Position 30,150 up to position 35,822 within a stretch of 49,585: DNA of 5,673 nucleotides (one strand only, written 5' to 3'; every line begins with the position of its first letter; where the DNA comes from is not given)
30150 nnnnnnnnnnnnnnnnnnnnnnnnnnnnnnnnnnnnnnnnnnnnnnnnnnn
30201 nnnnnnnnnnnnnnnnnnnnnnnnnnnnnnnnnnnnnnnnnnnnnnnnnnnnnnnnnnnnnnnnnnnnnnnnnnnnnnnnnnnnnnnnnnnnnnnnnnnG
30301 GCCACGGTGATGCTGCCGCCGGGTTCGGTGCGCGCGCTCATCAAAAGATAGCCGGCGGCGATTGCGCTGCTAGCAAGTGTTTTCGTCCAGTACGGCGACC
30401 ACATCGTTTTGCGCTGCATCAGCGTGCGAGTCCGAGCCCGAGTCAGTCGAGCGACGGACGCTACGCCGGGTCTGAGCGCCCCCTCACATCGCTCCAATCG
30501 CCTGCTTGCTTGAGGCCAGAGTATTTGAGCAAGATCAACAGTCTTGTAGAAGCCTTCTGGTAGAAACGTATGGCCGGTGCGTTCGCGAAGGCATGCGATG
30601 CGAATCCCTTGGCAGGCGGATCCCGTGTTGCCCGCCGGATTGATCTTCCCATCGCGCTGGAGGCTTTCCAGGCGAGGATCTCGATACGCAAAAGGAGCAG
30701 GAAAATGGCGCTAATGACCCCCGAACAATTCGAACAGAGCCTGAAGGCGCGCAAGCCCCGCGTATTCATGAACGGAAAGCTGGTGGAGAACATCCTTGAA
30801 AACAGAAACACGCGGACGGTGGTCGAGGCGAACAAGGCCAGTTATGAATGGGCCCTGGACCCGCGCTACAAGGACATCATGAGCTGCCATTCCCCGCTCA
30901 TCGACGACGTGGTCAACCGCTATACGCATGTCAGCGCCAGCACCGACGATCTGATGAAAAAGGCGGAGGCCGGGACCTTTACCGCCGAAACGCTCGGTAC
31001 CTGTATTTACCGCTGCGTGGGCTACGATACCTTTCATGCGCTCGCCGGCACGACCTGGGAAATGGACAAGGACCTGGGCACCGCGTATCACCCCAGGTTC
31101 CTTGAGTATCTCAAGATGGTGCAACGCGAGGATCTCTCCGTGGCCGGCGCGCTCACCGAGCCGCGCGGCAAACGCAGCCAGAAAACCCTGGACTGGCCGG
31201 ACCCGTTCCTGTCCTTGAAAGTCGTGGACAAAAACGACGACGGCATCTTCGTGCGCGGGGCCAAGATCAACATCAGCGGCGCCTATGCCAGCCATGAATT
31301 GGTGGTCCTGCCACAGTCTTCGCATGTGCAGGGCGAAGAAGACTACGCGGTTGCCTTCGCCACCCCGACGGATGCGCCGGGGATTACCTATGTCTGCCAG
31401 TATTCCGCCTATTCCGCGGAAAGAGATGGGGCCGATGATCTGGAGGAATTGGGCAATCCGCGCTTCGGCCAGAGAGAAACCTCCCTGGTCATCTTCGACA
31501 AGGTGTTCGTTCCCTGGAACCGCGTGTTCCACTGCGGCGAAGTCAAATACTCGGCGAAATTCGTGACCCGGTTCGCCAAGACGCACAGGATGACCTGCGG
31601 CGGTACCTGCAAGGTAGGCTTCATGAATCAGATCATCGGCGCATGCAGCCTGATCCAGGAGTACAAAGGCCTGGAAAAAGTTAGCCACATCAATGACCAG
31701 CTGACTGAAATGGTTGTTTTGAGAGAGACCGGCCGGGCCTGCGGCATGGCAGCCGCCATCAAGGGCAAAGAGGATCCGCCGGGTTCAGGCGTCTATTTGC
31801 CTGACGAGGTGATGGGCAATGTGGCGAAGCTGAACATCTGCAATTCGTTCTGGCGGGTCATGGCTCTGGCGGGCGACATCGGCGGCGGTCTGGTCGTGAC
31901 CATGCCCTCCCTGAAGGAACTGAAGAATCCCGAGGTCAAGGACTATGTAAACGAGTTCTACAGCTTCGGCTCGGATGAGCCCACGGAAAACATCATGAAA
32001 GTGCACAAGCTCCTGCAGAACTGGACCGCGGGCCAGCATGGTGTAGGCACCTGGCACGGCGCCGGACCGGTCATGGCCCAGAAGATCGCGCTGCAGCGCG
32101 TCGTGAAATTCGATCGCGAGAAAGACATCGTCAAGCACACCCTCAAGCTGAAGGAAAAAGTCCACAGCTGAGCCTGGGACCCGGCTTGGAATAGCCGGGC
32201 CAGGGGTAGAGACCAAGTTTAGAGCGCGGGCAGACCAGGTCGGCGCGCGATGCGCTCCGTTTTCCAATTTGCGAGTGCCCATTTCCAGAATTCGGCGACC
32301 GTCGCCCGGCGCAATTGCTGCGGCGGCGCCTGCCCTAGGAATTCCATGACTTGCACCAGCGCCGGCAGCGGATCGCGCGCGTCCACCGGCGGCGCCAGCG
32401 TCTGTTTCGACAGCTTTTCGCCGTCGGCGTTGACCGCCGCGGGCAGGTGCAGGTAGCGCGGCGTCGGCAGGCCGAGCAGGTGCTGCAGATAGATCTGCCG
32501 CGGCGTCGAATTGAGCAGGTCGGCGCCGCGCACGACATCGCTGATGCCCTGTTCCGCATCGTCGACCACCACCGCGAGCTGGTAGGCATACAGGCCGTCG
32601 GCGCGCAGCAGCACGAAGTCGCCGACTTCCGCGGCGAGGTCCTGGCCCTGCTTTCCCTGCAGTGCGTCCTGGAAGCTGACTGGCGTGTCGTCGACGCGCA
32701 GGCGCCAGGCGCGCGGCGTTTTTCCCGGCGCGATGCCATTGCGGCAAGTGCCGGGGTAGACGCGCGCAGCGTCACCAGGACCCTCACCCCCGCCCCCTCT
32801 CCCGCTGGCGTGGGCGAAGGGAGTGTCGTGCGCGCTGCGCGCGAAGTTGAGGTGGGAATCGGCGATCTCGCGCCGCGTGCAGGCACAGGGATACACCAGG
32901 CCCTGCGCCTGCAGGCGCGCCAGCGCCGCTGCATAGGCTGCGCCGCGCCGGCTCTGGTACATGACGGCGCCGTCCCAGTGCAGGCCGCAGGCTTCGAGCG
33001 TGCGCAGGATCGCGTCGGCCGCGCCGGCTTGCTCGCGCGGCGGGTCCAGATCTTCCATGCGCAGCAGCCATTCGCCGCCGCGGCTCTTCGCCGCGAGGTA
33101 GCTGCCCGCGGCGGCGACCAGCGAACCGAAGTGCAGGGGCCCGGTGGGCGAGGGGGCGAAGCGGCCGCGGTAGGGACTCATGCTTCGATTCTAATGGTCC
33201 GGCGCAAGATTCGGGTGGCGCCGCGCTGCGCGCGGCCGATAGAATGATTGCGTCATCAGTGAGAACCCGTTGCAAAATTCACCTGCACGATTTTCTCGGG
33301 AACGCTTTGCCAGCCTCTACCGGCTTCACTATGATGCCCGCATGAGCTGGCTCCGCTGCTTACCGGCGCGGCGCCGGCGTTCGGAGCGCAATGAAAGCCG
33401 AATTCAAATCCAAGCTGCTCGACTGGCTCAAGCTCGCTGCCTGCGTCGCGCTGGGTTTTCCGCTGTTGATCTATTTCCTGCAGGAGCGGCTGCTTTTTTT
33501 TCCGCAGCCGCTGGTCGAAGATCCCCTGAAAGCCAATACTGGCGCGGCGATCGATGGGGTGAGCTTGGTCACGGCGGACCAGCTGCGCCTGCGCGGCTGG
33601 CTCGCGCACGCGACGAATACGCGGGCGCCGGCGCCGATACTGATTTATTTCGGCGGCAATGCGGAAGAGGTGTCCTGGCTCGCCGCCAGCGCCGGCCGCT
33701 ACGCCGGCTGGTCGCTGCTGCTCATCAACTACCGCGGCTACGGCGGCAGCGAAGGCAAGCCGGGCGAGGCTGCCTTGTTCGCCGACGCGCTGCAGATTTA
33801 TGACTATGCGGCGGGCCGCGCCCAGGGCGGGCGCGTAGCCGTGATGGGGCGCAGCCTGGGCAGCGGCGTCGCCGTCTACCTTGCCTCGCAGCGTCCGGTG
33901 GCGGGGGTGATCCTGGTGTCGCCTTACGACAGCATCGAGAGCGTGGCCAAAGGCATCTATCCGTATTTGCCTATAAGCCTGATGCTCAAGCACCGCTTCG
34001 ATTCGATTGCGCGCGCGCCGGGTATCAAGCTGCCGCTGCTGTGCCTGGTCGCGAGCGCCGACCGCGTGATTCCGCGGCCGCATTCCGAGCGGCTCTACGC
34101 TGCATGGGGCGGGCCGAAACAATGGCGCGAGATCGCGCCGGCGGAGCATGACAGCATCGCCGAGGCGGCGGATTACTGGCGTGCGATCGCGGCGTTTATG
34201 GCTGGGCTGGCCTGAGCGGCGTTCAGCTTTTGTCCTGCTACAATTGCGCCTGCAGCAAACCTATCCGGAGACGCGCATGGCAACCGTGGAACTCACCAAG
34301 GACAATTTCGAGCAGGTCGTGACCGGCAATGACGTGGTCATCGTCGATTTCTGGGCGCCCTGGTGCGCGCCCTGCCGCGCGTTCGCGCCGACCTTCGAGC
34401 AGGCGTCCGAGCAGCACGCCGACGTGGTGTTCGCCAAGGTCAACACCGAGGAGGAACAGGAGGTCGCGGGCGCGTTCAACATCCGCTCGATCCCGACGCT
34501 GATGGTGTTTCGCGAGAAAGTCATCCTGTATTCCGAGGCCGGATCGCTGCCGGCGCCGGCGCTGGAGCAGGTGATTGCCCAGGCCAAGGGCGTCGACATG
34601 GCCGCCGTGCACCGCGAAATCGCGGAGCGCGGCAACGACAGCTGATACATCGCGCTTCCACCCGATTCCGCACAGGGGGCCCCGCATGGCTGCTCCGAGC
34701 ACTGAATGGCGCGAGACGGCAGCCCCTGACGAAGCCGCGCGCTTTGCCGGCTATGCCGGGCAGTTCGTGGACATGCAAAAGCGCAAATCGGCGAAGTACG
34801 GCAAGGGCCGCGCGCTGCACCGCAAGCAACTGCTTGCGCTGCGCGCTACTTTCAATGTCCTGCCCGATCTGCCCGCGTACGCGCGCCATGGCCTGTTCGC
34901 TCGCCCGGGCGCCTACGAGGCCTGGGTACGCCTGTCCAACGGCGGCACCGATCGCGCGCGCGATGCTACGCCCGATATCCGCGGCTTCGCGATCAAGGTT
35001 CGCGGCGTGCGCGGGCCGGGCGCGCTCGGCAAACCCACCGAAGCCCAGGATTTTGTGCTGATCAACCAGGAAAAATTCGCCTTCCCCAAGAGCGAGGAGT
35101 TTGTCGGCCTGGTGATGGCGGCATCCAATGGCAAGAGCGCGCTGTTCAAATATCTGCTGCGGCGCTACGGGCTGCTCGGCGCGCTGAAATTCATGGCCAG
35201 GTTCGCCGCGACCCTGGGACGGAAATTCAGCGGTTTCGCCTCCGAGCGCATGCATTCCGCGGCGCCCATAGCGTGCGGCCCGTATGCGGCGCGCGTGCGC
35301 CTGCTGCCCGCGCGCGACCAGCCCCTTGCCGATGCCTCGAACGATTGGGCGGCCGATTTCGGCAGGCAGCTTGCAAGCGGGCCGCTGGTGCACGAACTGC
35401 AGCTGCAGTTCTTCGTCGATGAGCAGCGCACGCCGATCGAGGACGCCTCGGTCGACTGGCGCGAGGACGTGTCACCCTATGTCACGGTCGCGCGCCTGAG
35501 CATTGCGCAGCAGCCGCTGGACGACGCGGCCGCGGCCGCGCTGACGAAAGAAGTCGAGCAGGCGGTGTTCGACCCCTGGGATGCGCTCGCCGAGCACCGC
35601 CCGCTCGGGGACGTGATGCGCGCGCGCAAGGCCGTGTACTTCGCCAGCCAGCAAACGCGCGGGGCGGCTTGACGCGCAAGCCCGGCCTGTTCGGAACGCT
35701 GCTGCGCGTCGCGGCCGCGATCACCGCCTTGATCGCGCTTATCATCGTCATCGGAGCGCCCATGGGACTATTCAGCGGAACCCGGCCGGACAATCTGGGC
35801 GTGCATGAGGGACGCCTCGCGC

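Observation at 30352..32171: Lower-GC 4-hydroxybutyryl-CoA-dehydratase-like radical enzyme next to the divergent mutase: possible new CoA-ester rearrangement/dehydration route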

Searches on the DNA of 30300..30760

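Call 53: search_rna_families(source=window, start=30300, end=30760, threshold=evalue, max_evalue=1)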
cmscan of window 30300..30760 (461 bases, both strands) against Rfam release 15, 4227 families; matches with E-value up to 1: 0.
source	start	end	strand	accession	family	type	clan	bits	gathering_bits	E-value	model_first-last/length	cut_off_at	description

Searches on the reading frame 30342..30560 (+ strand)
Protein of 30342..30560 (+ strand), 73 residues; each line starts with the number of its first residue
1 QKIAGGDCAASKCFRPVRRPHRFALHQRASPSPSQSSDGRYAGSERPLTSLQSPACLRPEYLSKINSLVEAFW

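Call 79: search_protein_families(library=pfam, proteins=[window:30342-30560:+], max_evalue=10)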
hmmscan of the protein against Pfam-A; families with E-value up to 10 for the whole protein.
seq(73 aa): 0 families

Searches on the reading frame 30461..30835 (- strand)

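Call 23: search_protein_families(library=pfam, proteins=[window:30461-30835:-], max_evalue=1)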
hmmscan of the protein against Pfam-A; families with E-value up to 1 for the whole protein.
window:30461-30835:- (124 aa): 1 family
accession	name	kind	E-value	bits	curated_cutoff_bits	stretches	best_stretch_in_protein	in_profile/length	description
PF10538.15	ITAM_Cys-rich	-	0.24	11.8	27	1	26-56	8-36/36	Hantavirus ITAM motif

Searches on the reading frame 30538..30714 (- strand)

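Call 79: search_protein_families(library=pfam, proteins=[window:30538-30714:-], max_evalue=10)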
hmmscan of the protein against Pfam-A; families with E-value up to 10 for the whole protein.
seq(59 aa): 1 family
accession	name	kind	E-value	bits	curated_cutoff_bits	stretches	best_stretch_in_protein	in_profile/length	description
PF13397.12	RbpA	-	0.056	14.5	25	1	15-58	44-92/105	RNA polymerase-binding protein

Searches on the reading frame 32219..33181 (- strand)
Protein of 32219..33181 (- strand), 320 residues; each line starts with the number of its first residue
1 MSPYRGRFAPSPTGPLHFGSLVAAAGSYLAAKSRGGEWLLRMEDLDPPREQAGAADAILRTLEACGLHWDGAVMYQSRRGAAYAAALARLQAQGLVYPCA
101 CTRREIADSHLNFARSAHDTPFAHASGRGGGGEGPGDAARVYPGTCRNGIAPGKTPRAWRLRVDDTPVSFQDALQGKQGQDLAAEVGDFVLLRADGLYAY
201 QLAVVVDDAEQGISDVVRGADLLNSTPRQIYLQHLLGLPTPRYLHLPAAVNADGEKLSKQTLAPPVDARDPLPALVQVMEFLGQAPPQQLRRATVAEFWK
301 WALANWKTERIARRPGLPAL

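Call 5: search_protein_families(library=pfam, proteins=[window:32219-33181:-])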
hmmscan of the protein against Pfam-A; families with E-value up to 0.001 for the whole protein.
window:32219-33181:- (320 aa): 1 family
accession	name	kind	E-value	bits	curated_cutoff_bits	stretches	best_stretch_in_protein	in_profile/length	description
PF00749.27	tRNA-synt_1c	-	1e-42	146.6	23.4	1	5-263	3-250/314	tRNA synthetases class I (E and Q), catalytic domain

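Call 6: search_protein_families(library=ncbifam, proteins=[window:32219-33181:-])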
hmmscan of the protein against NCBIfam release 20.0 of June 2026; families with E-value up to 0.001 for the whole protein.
window:32219-33181:- (320 aa): 10 families
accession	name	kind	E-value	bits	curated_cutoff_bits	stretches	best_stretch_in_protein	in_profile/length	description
NF004314.0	PRK05710.1-3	equivalog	5.2e-124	413.4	256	1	2-315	5-291/297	tRNA glutamyl-Q(34) synthetase GluQRS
NF004313.0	PRK05710.1-2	equivalog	2.9e-122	407.5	380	1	2-309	3-293/299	tRNA glutamyl-Q(34) synthetase GluQRS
TIGR03838.1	queuosine_YadB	equivalog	5.3e-118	393.3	276.7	1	4-299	1-272/272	tRNA glutamyl-Q(34) synthetase GluQRS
NF004312.0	PRK05710.1-1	equivalog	4.1e-92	308.8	453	2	3-107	13-117/306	tRNA glutamyl-Q(34) synthetase GluQRS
NF004315.1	PRK05710.1-4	equivalog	3.6e-74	249.6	250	1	6-263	1-254/274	tRNA glutamyl-Q(34) synthetase GluQRS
TIGR00464.1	gltX_bact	equivalog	3.7e-55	187.7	289.95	1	5-261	3-246/470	glutamate--tRNA ligase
NF003169.0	PRK04156.1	equivalog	1.9e-21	76.3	516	2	7-107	105-206/567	glutamate--tRNA ligase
TIGR00463.1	gltX_arch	equivalog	1.9e-19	69.6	401.75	1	7-108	97-197/560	glutamate--tRNA ligase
NF011291.0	PRK14703.1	equivalog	5.3e-10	38.2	681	1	7-124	35-152/769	glutamine--tRNA ligase/YqeY domain fusion protein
TIGR00440.1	glnS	equivalog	3.9e-09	35.9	425.8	1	5-108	2-105/524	glutamine--tRNA ligase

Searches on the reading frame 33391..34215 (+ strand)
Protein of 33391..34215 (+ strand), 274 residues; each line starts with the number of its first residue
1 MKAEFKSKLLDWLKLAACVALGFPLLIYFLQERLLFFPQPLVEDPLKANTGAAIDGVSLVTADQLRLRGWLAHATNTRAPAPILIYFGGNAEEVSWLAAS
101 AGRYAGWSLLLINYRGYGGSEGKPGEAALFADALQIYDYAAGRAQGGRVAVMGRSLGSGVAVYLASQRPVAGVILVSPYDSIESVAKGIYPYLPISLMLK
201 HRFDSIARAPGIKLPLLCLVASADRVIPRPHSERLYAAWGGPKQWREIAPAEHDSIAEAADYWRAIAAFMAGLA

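Call 9: search_protein_families(library=pfam, proteins=[window:33391-34215:+])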
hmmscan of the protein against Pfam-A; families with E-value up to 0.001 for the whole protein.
window:33391-34215:+ (274 aa): 2 families
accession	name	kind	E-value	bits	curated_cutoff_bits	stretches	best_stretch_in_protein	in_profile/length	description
PF12146.15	Hydrolase_4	-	1.8e-14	54.1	27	1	84-183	7-114/239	Serine aminopeptidase, S33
PF00561.26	Abhydrolase_1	-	1.9e-08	34.7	25.8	1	103-179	26-109/245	alpha/beta hydrolase fold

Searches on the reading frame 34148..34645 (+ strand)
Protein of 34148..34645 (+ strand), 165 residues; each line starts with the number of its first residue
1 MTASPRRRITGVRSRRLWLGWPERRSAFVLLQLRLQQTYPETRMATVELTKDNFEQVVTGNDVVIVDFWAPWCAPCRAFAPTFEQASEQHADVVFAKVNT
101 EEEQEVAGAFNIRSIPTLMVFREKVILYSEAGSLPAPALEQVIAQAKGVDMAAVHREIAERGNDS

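Call 9: search_protein_families(library=pfam, proteins=[window:34148-34645:+])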
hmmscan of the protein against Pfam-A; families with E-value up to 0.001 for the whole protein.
window:34148-34645:+ (165 aa): 8 families
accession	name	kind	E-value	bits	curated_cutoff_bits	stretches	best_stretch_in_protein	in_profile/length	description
PF00085.26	Thioredoxin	-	2.5e-26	92.1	23.5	1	46-144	2-102/103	Thioredoxin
PF13905.12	Thioredoxin_8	-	1.5e-08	35.3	27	1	61-102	1-45/94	Thioredoxin-like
PF13098.12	Thioredoxin_2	-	5.2e-07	30.4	27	1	62-142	6-103/104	Thioredoxin-like domain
PF04756.19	OST3_OST6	-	3.6e-06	27.1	27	1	47-124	14-105/294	OST3 / OST6 family, transporter family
PF14595.12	Thioredoxin_9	-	6.9e-05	23.2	25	1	45-140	24-123/129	Thioredoxin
PF13899.12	Thioredoxin_7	-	0.00019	21.9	27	0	64-121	20-81/83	Thioredoxin-like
PF08534.16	Redoxin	-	0.00057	20.1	26.6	0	40-106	7-77/148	Redoxin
PF00578.27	AhpC-TSA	-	0.00059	20.2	26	0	48-106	14-73/124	AhpC/TSA family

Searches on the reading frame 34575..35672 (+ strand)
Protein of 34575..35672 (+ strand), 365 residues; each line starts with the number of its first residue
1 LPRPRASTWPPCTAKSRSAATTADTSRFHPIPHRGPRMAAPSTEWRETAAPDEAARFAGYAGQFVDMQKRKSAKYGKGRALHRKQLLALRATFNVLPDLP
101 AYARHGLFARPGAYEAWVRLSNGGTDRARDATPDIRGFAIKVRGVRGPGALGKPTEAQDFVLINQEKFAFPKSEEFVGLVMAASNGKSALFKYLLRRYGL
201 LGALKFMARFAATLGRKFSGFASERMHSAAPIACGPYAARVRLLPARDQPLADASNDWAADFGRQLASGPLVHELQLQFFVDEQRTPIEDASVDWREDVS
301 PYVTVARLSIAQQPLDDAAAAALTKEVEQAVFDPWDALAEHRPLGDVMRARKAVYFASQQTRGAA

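Call 9: search_protein_families(library=pfam, proteins=[window:34575-35672:+])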
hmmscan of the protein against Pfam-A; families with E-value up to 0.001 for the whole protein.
window:34575-35672:+ (365 aa): 0 families

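Call 23: search_protein_families(library=pfam, proteins=[window:34575-35672:+], max_evalue=1)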
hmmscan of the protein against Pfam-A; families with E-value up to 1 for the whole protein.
window:34575-35672:+ (365 aa): 1 family
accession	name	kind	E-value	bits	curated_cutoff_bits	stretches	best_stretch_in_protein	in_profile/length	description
PF00199.24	Catalase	-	0.0013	18.3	25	1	90-147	55-114/383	Catalase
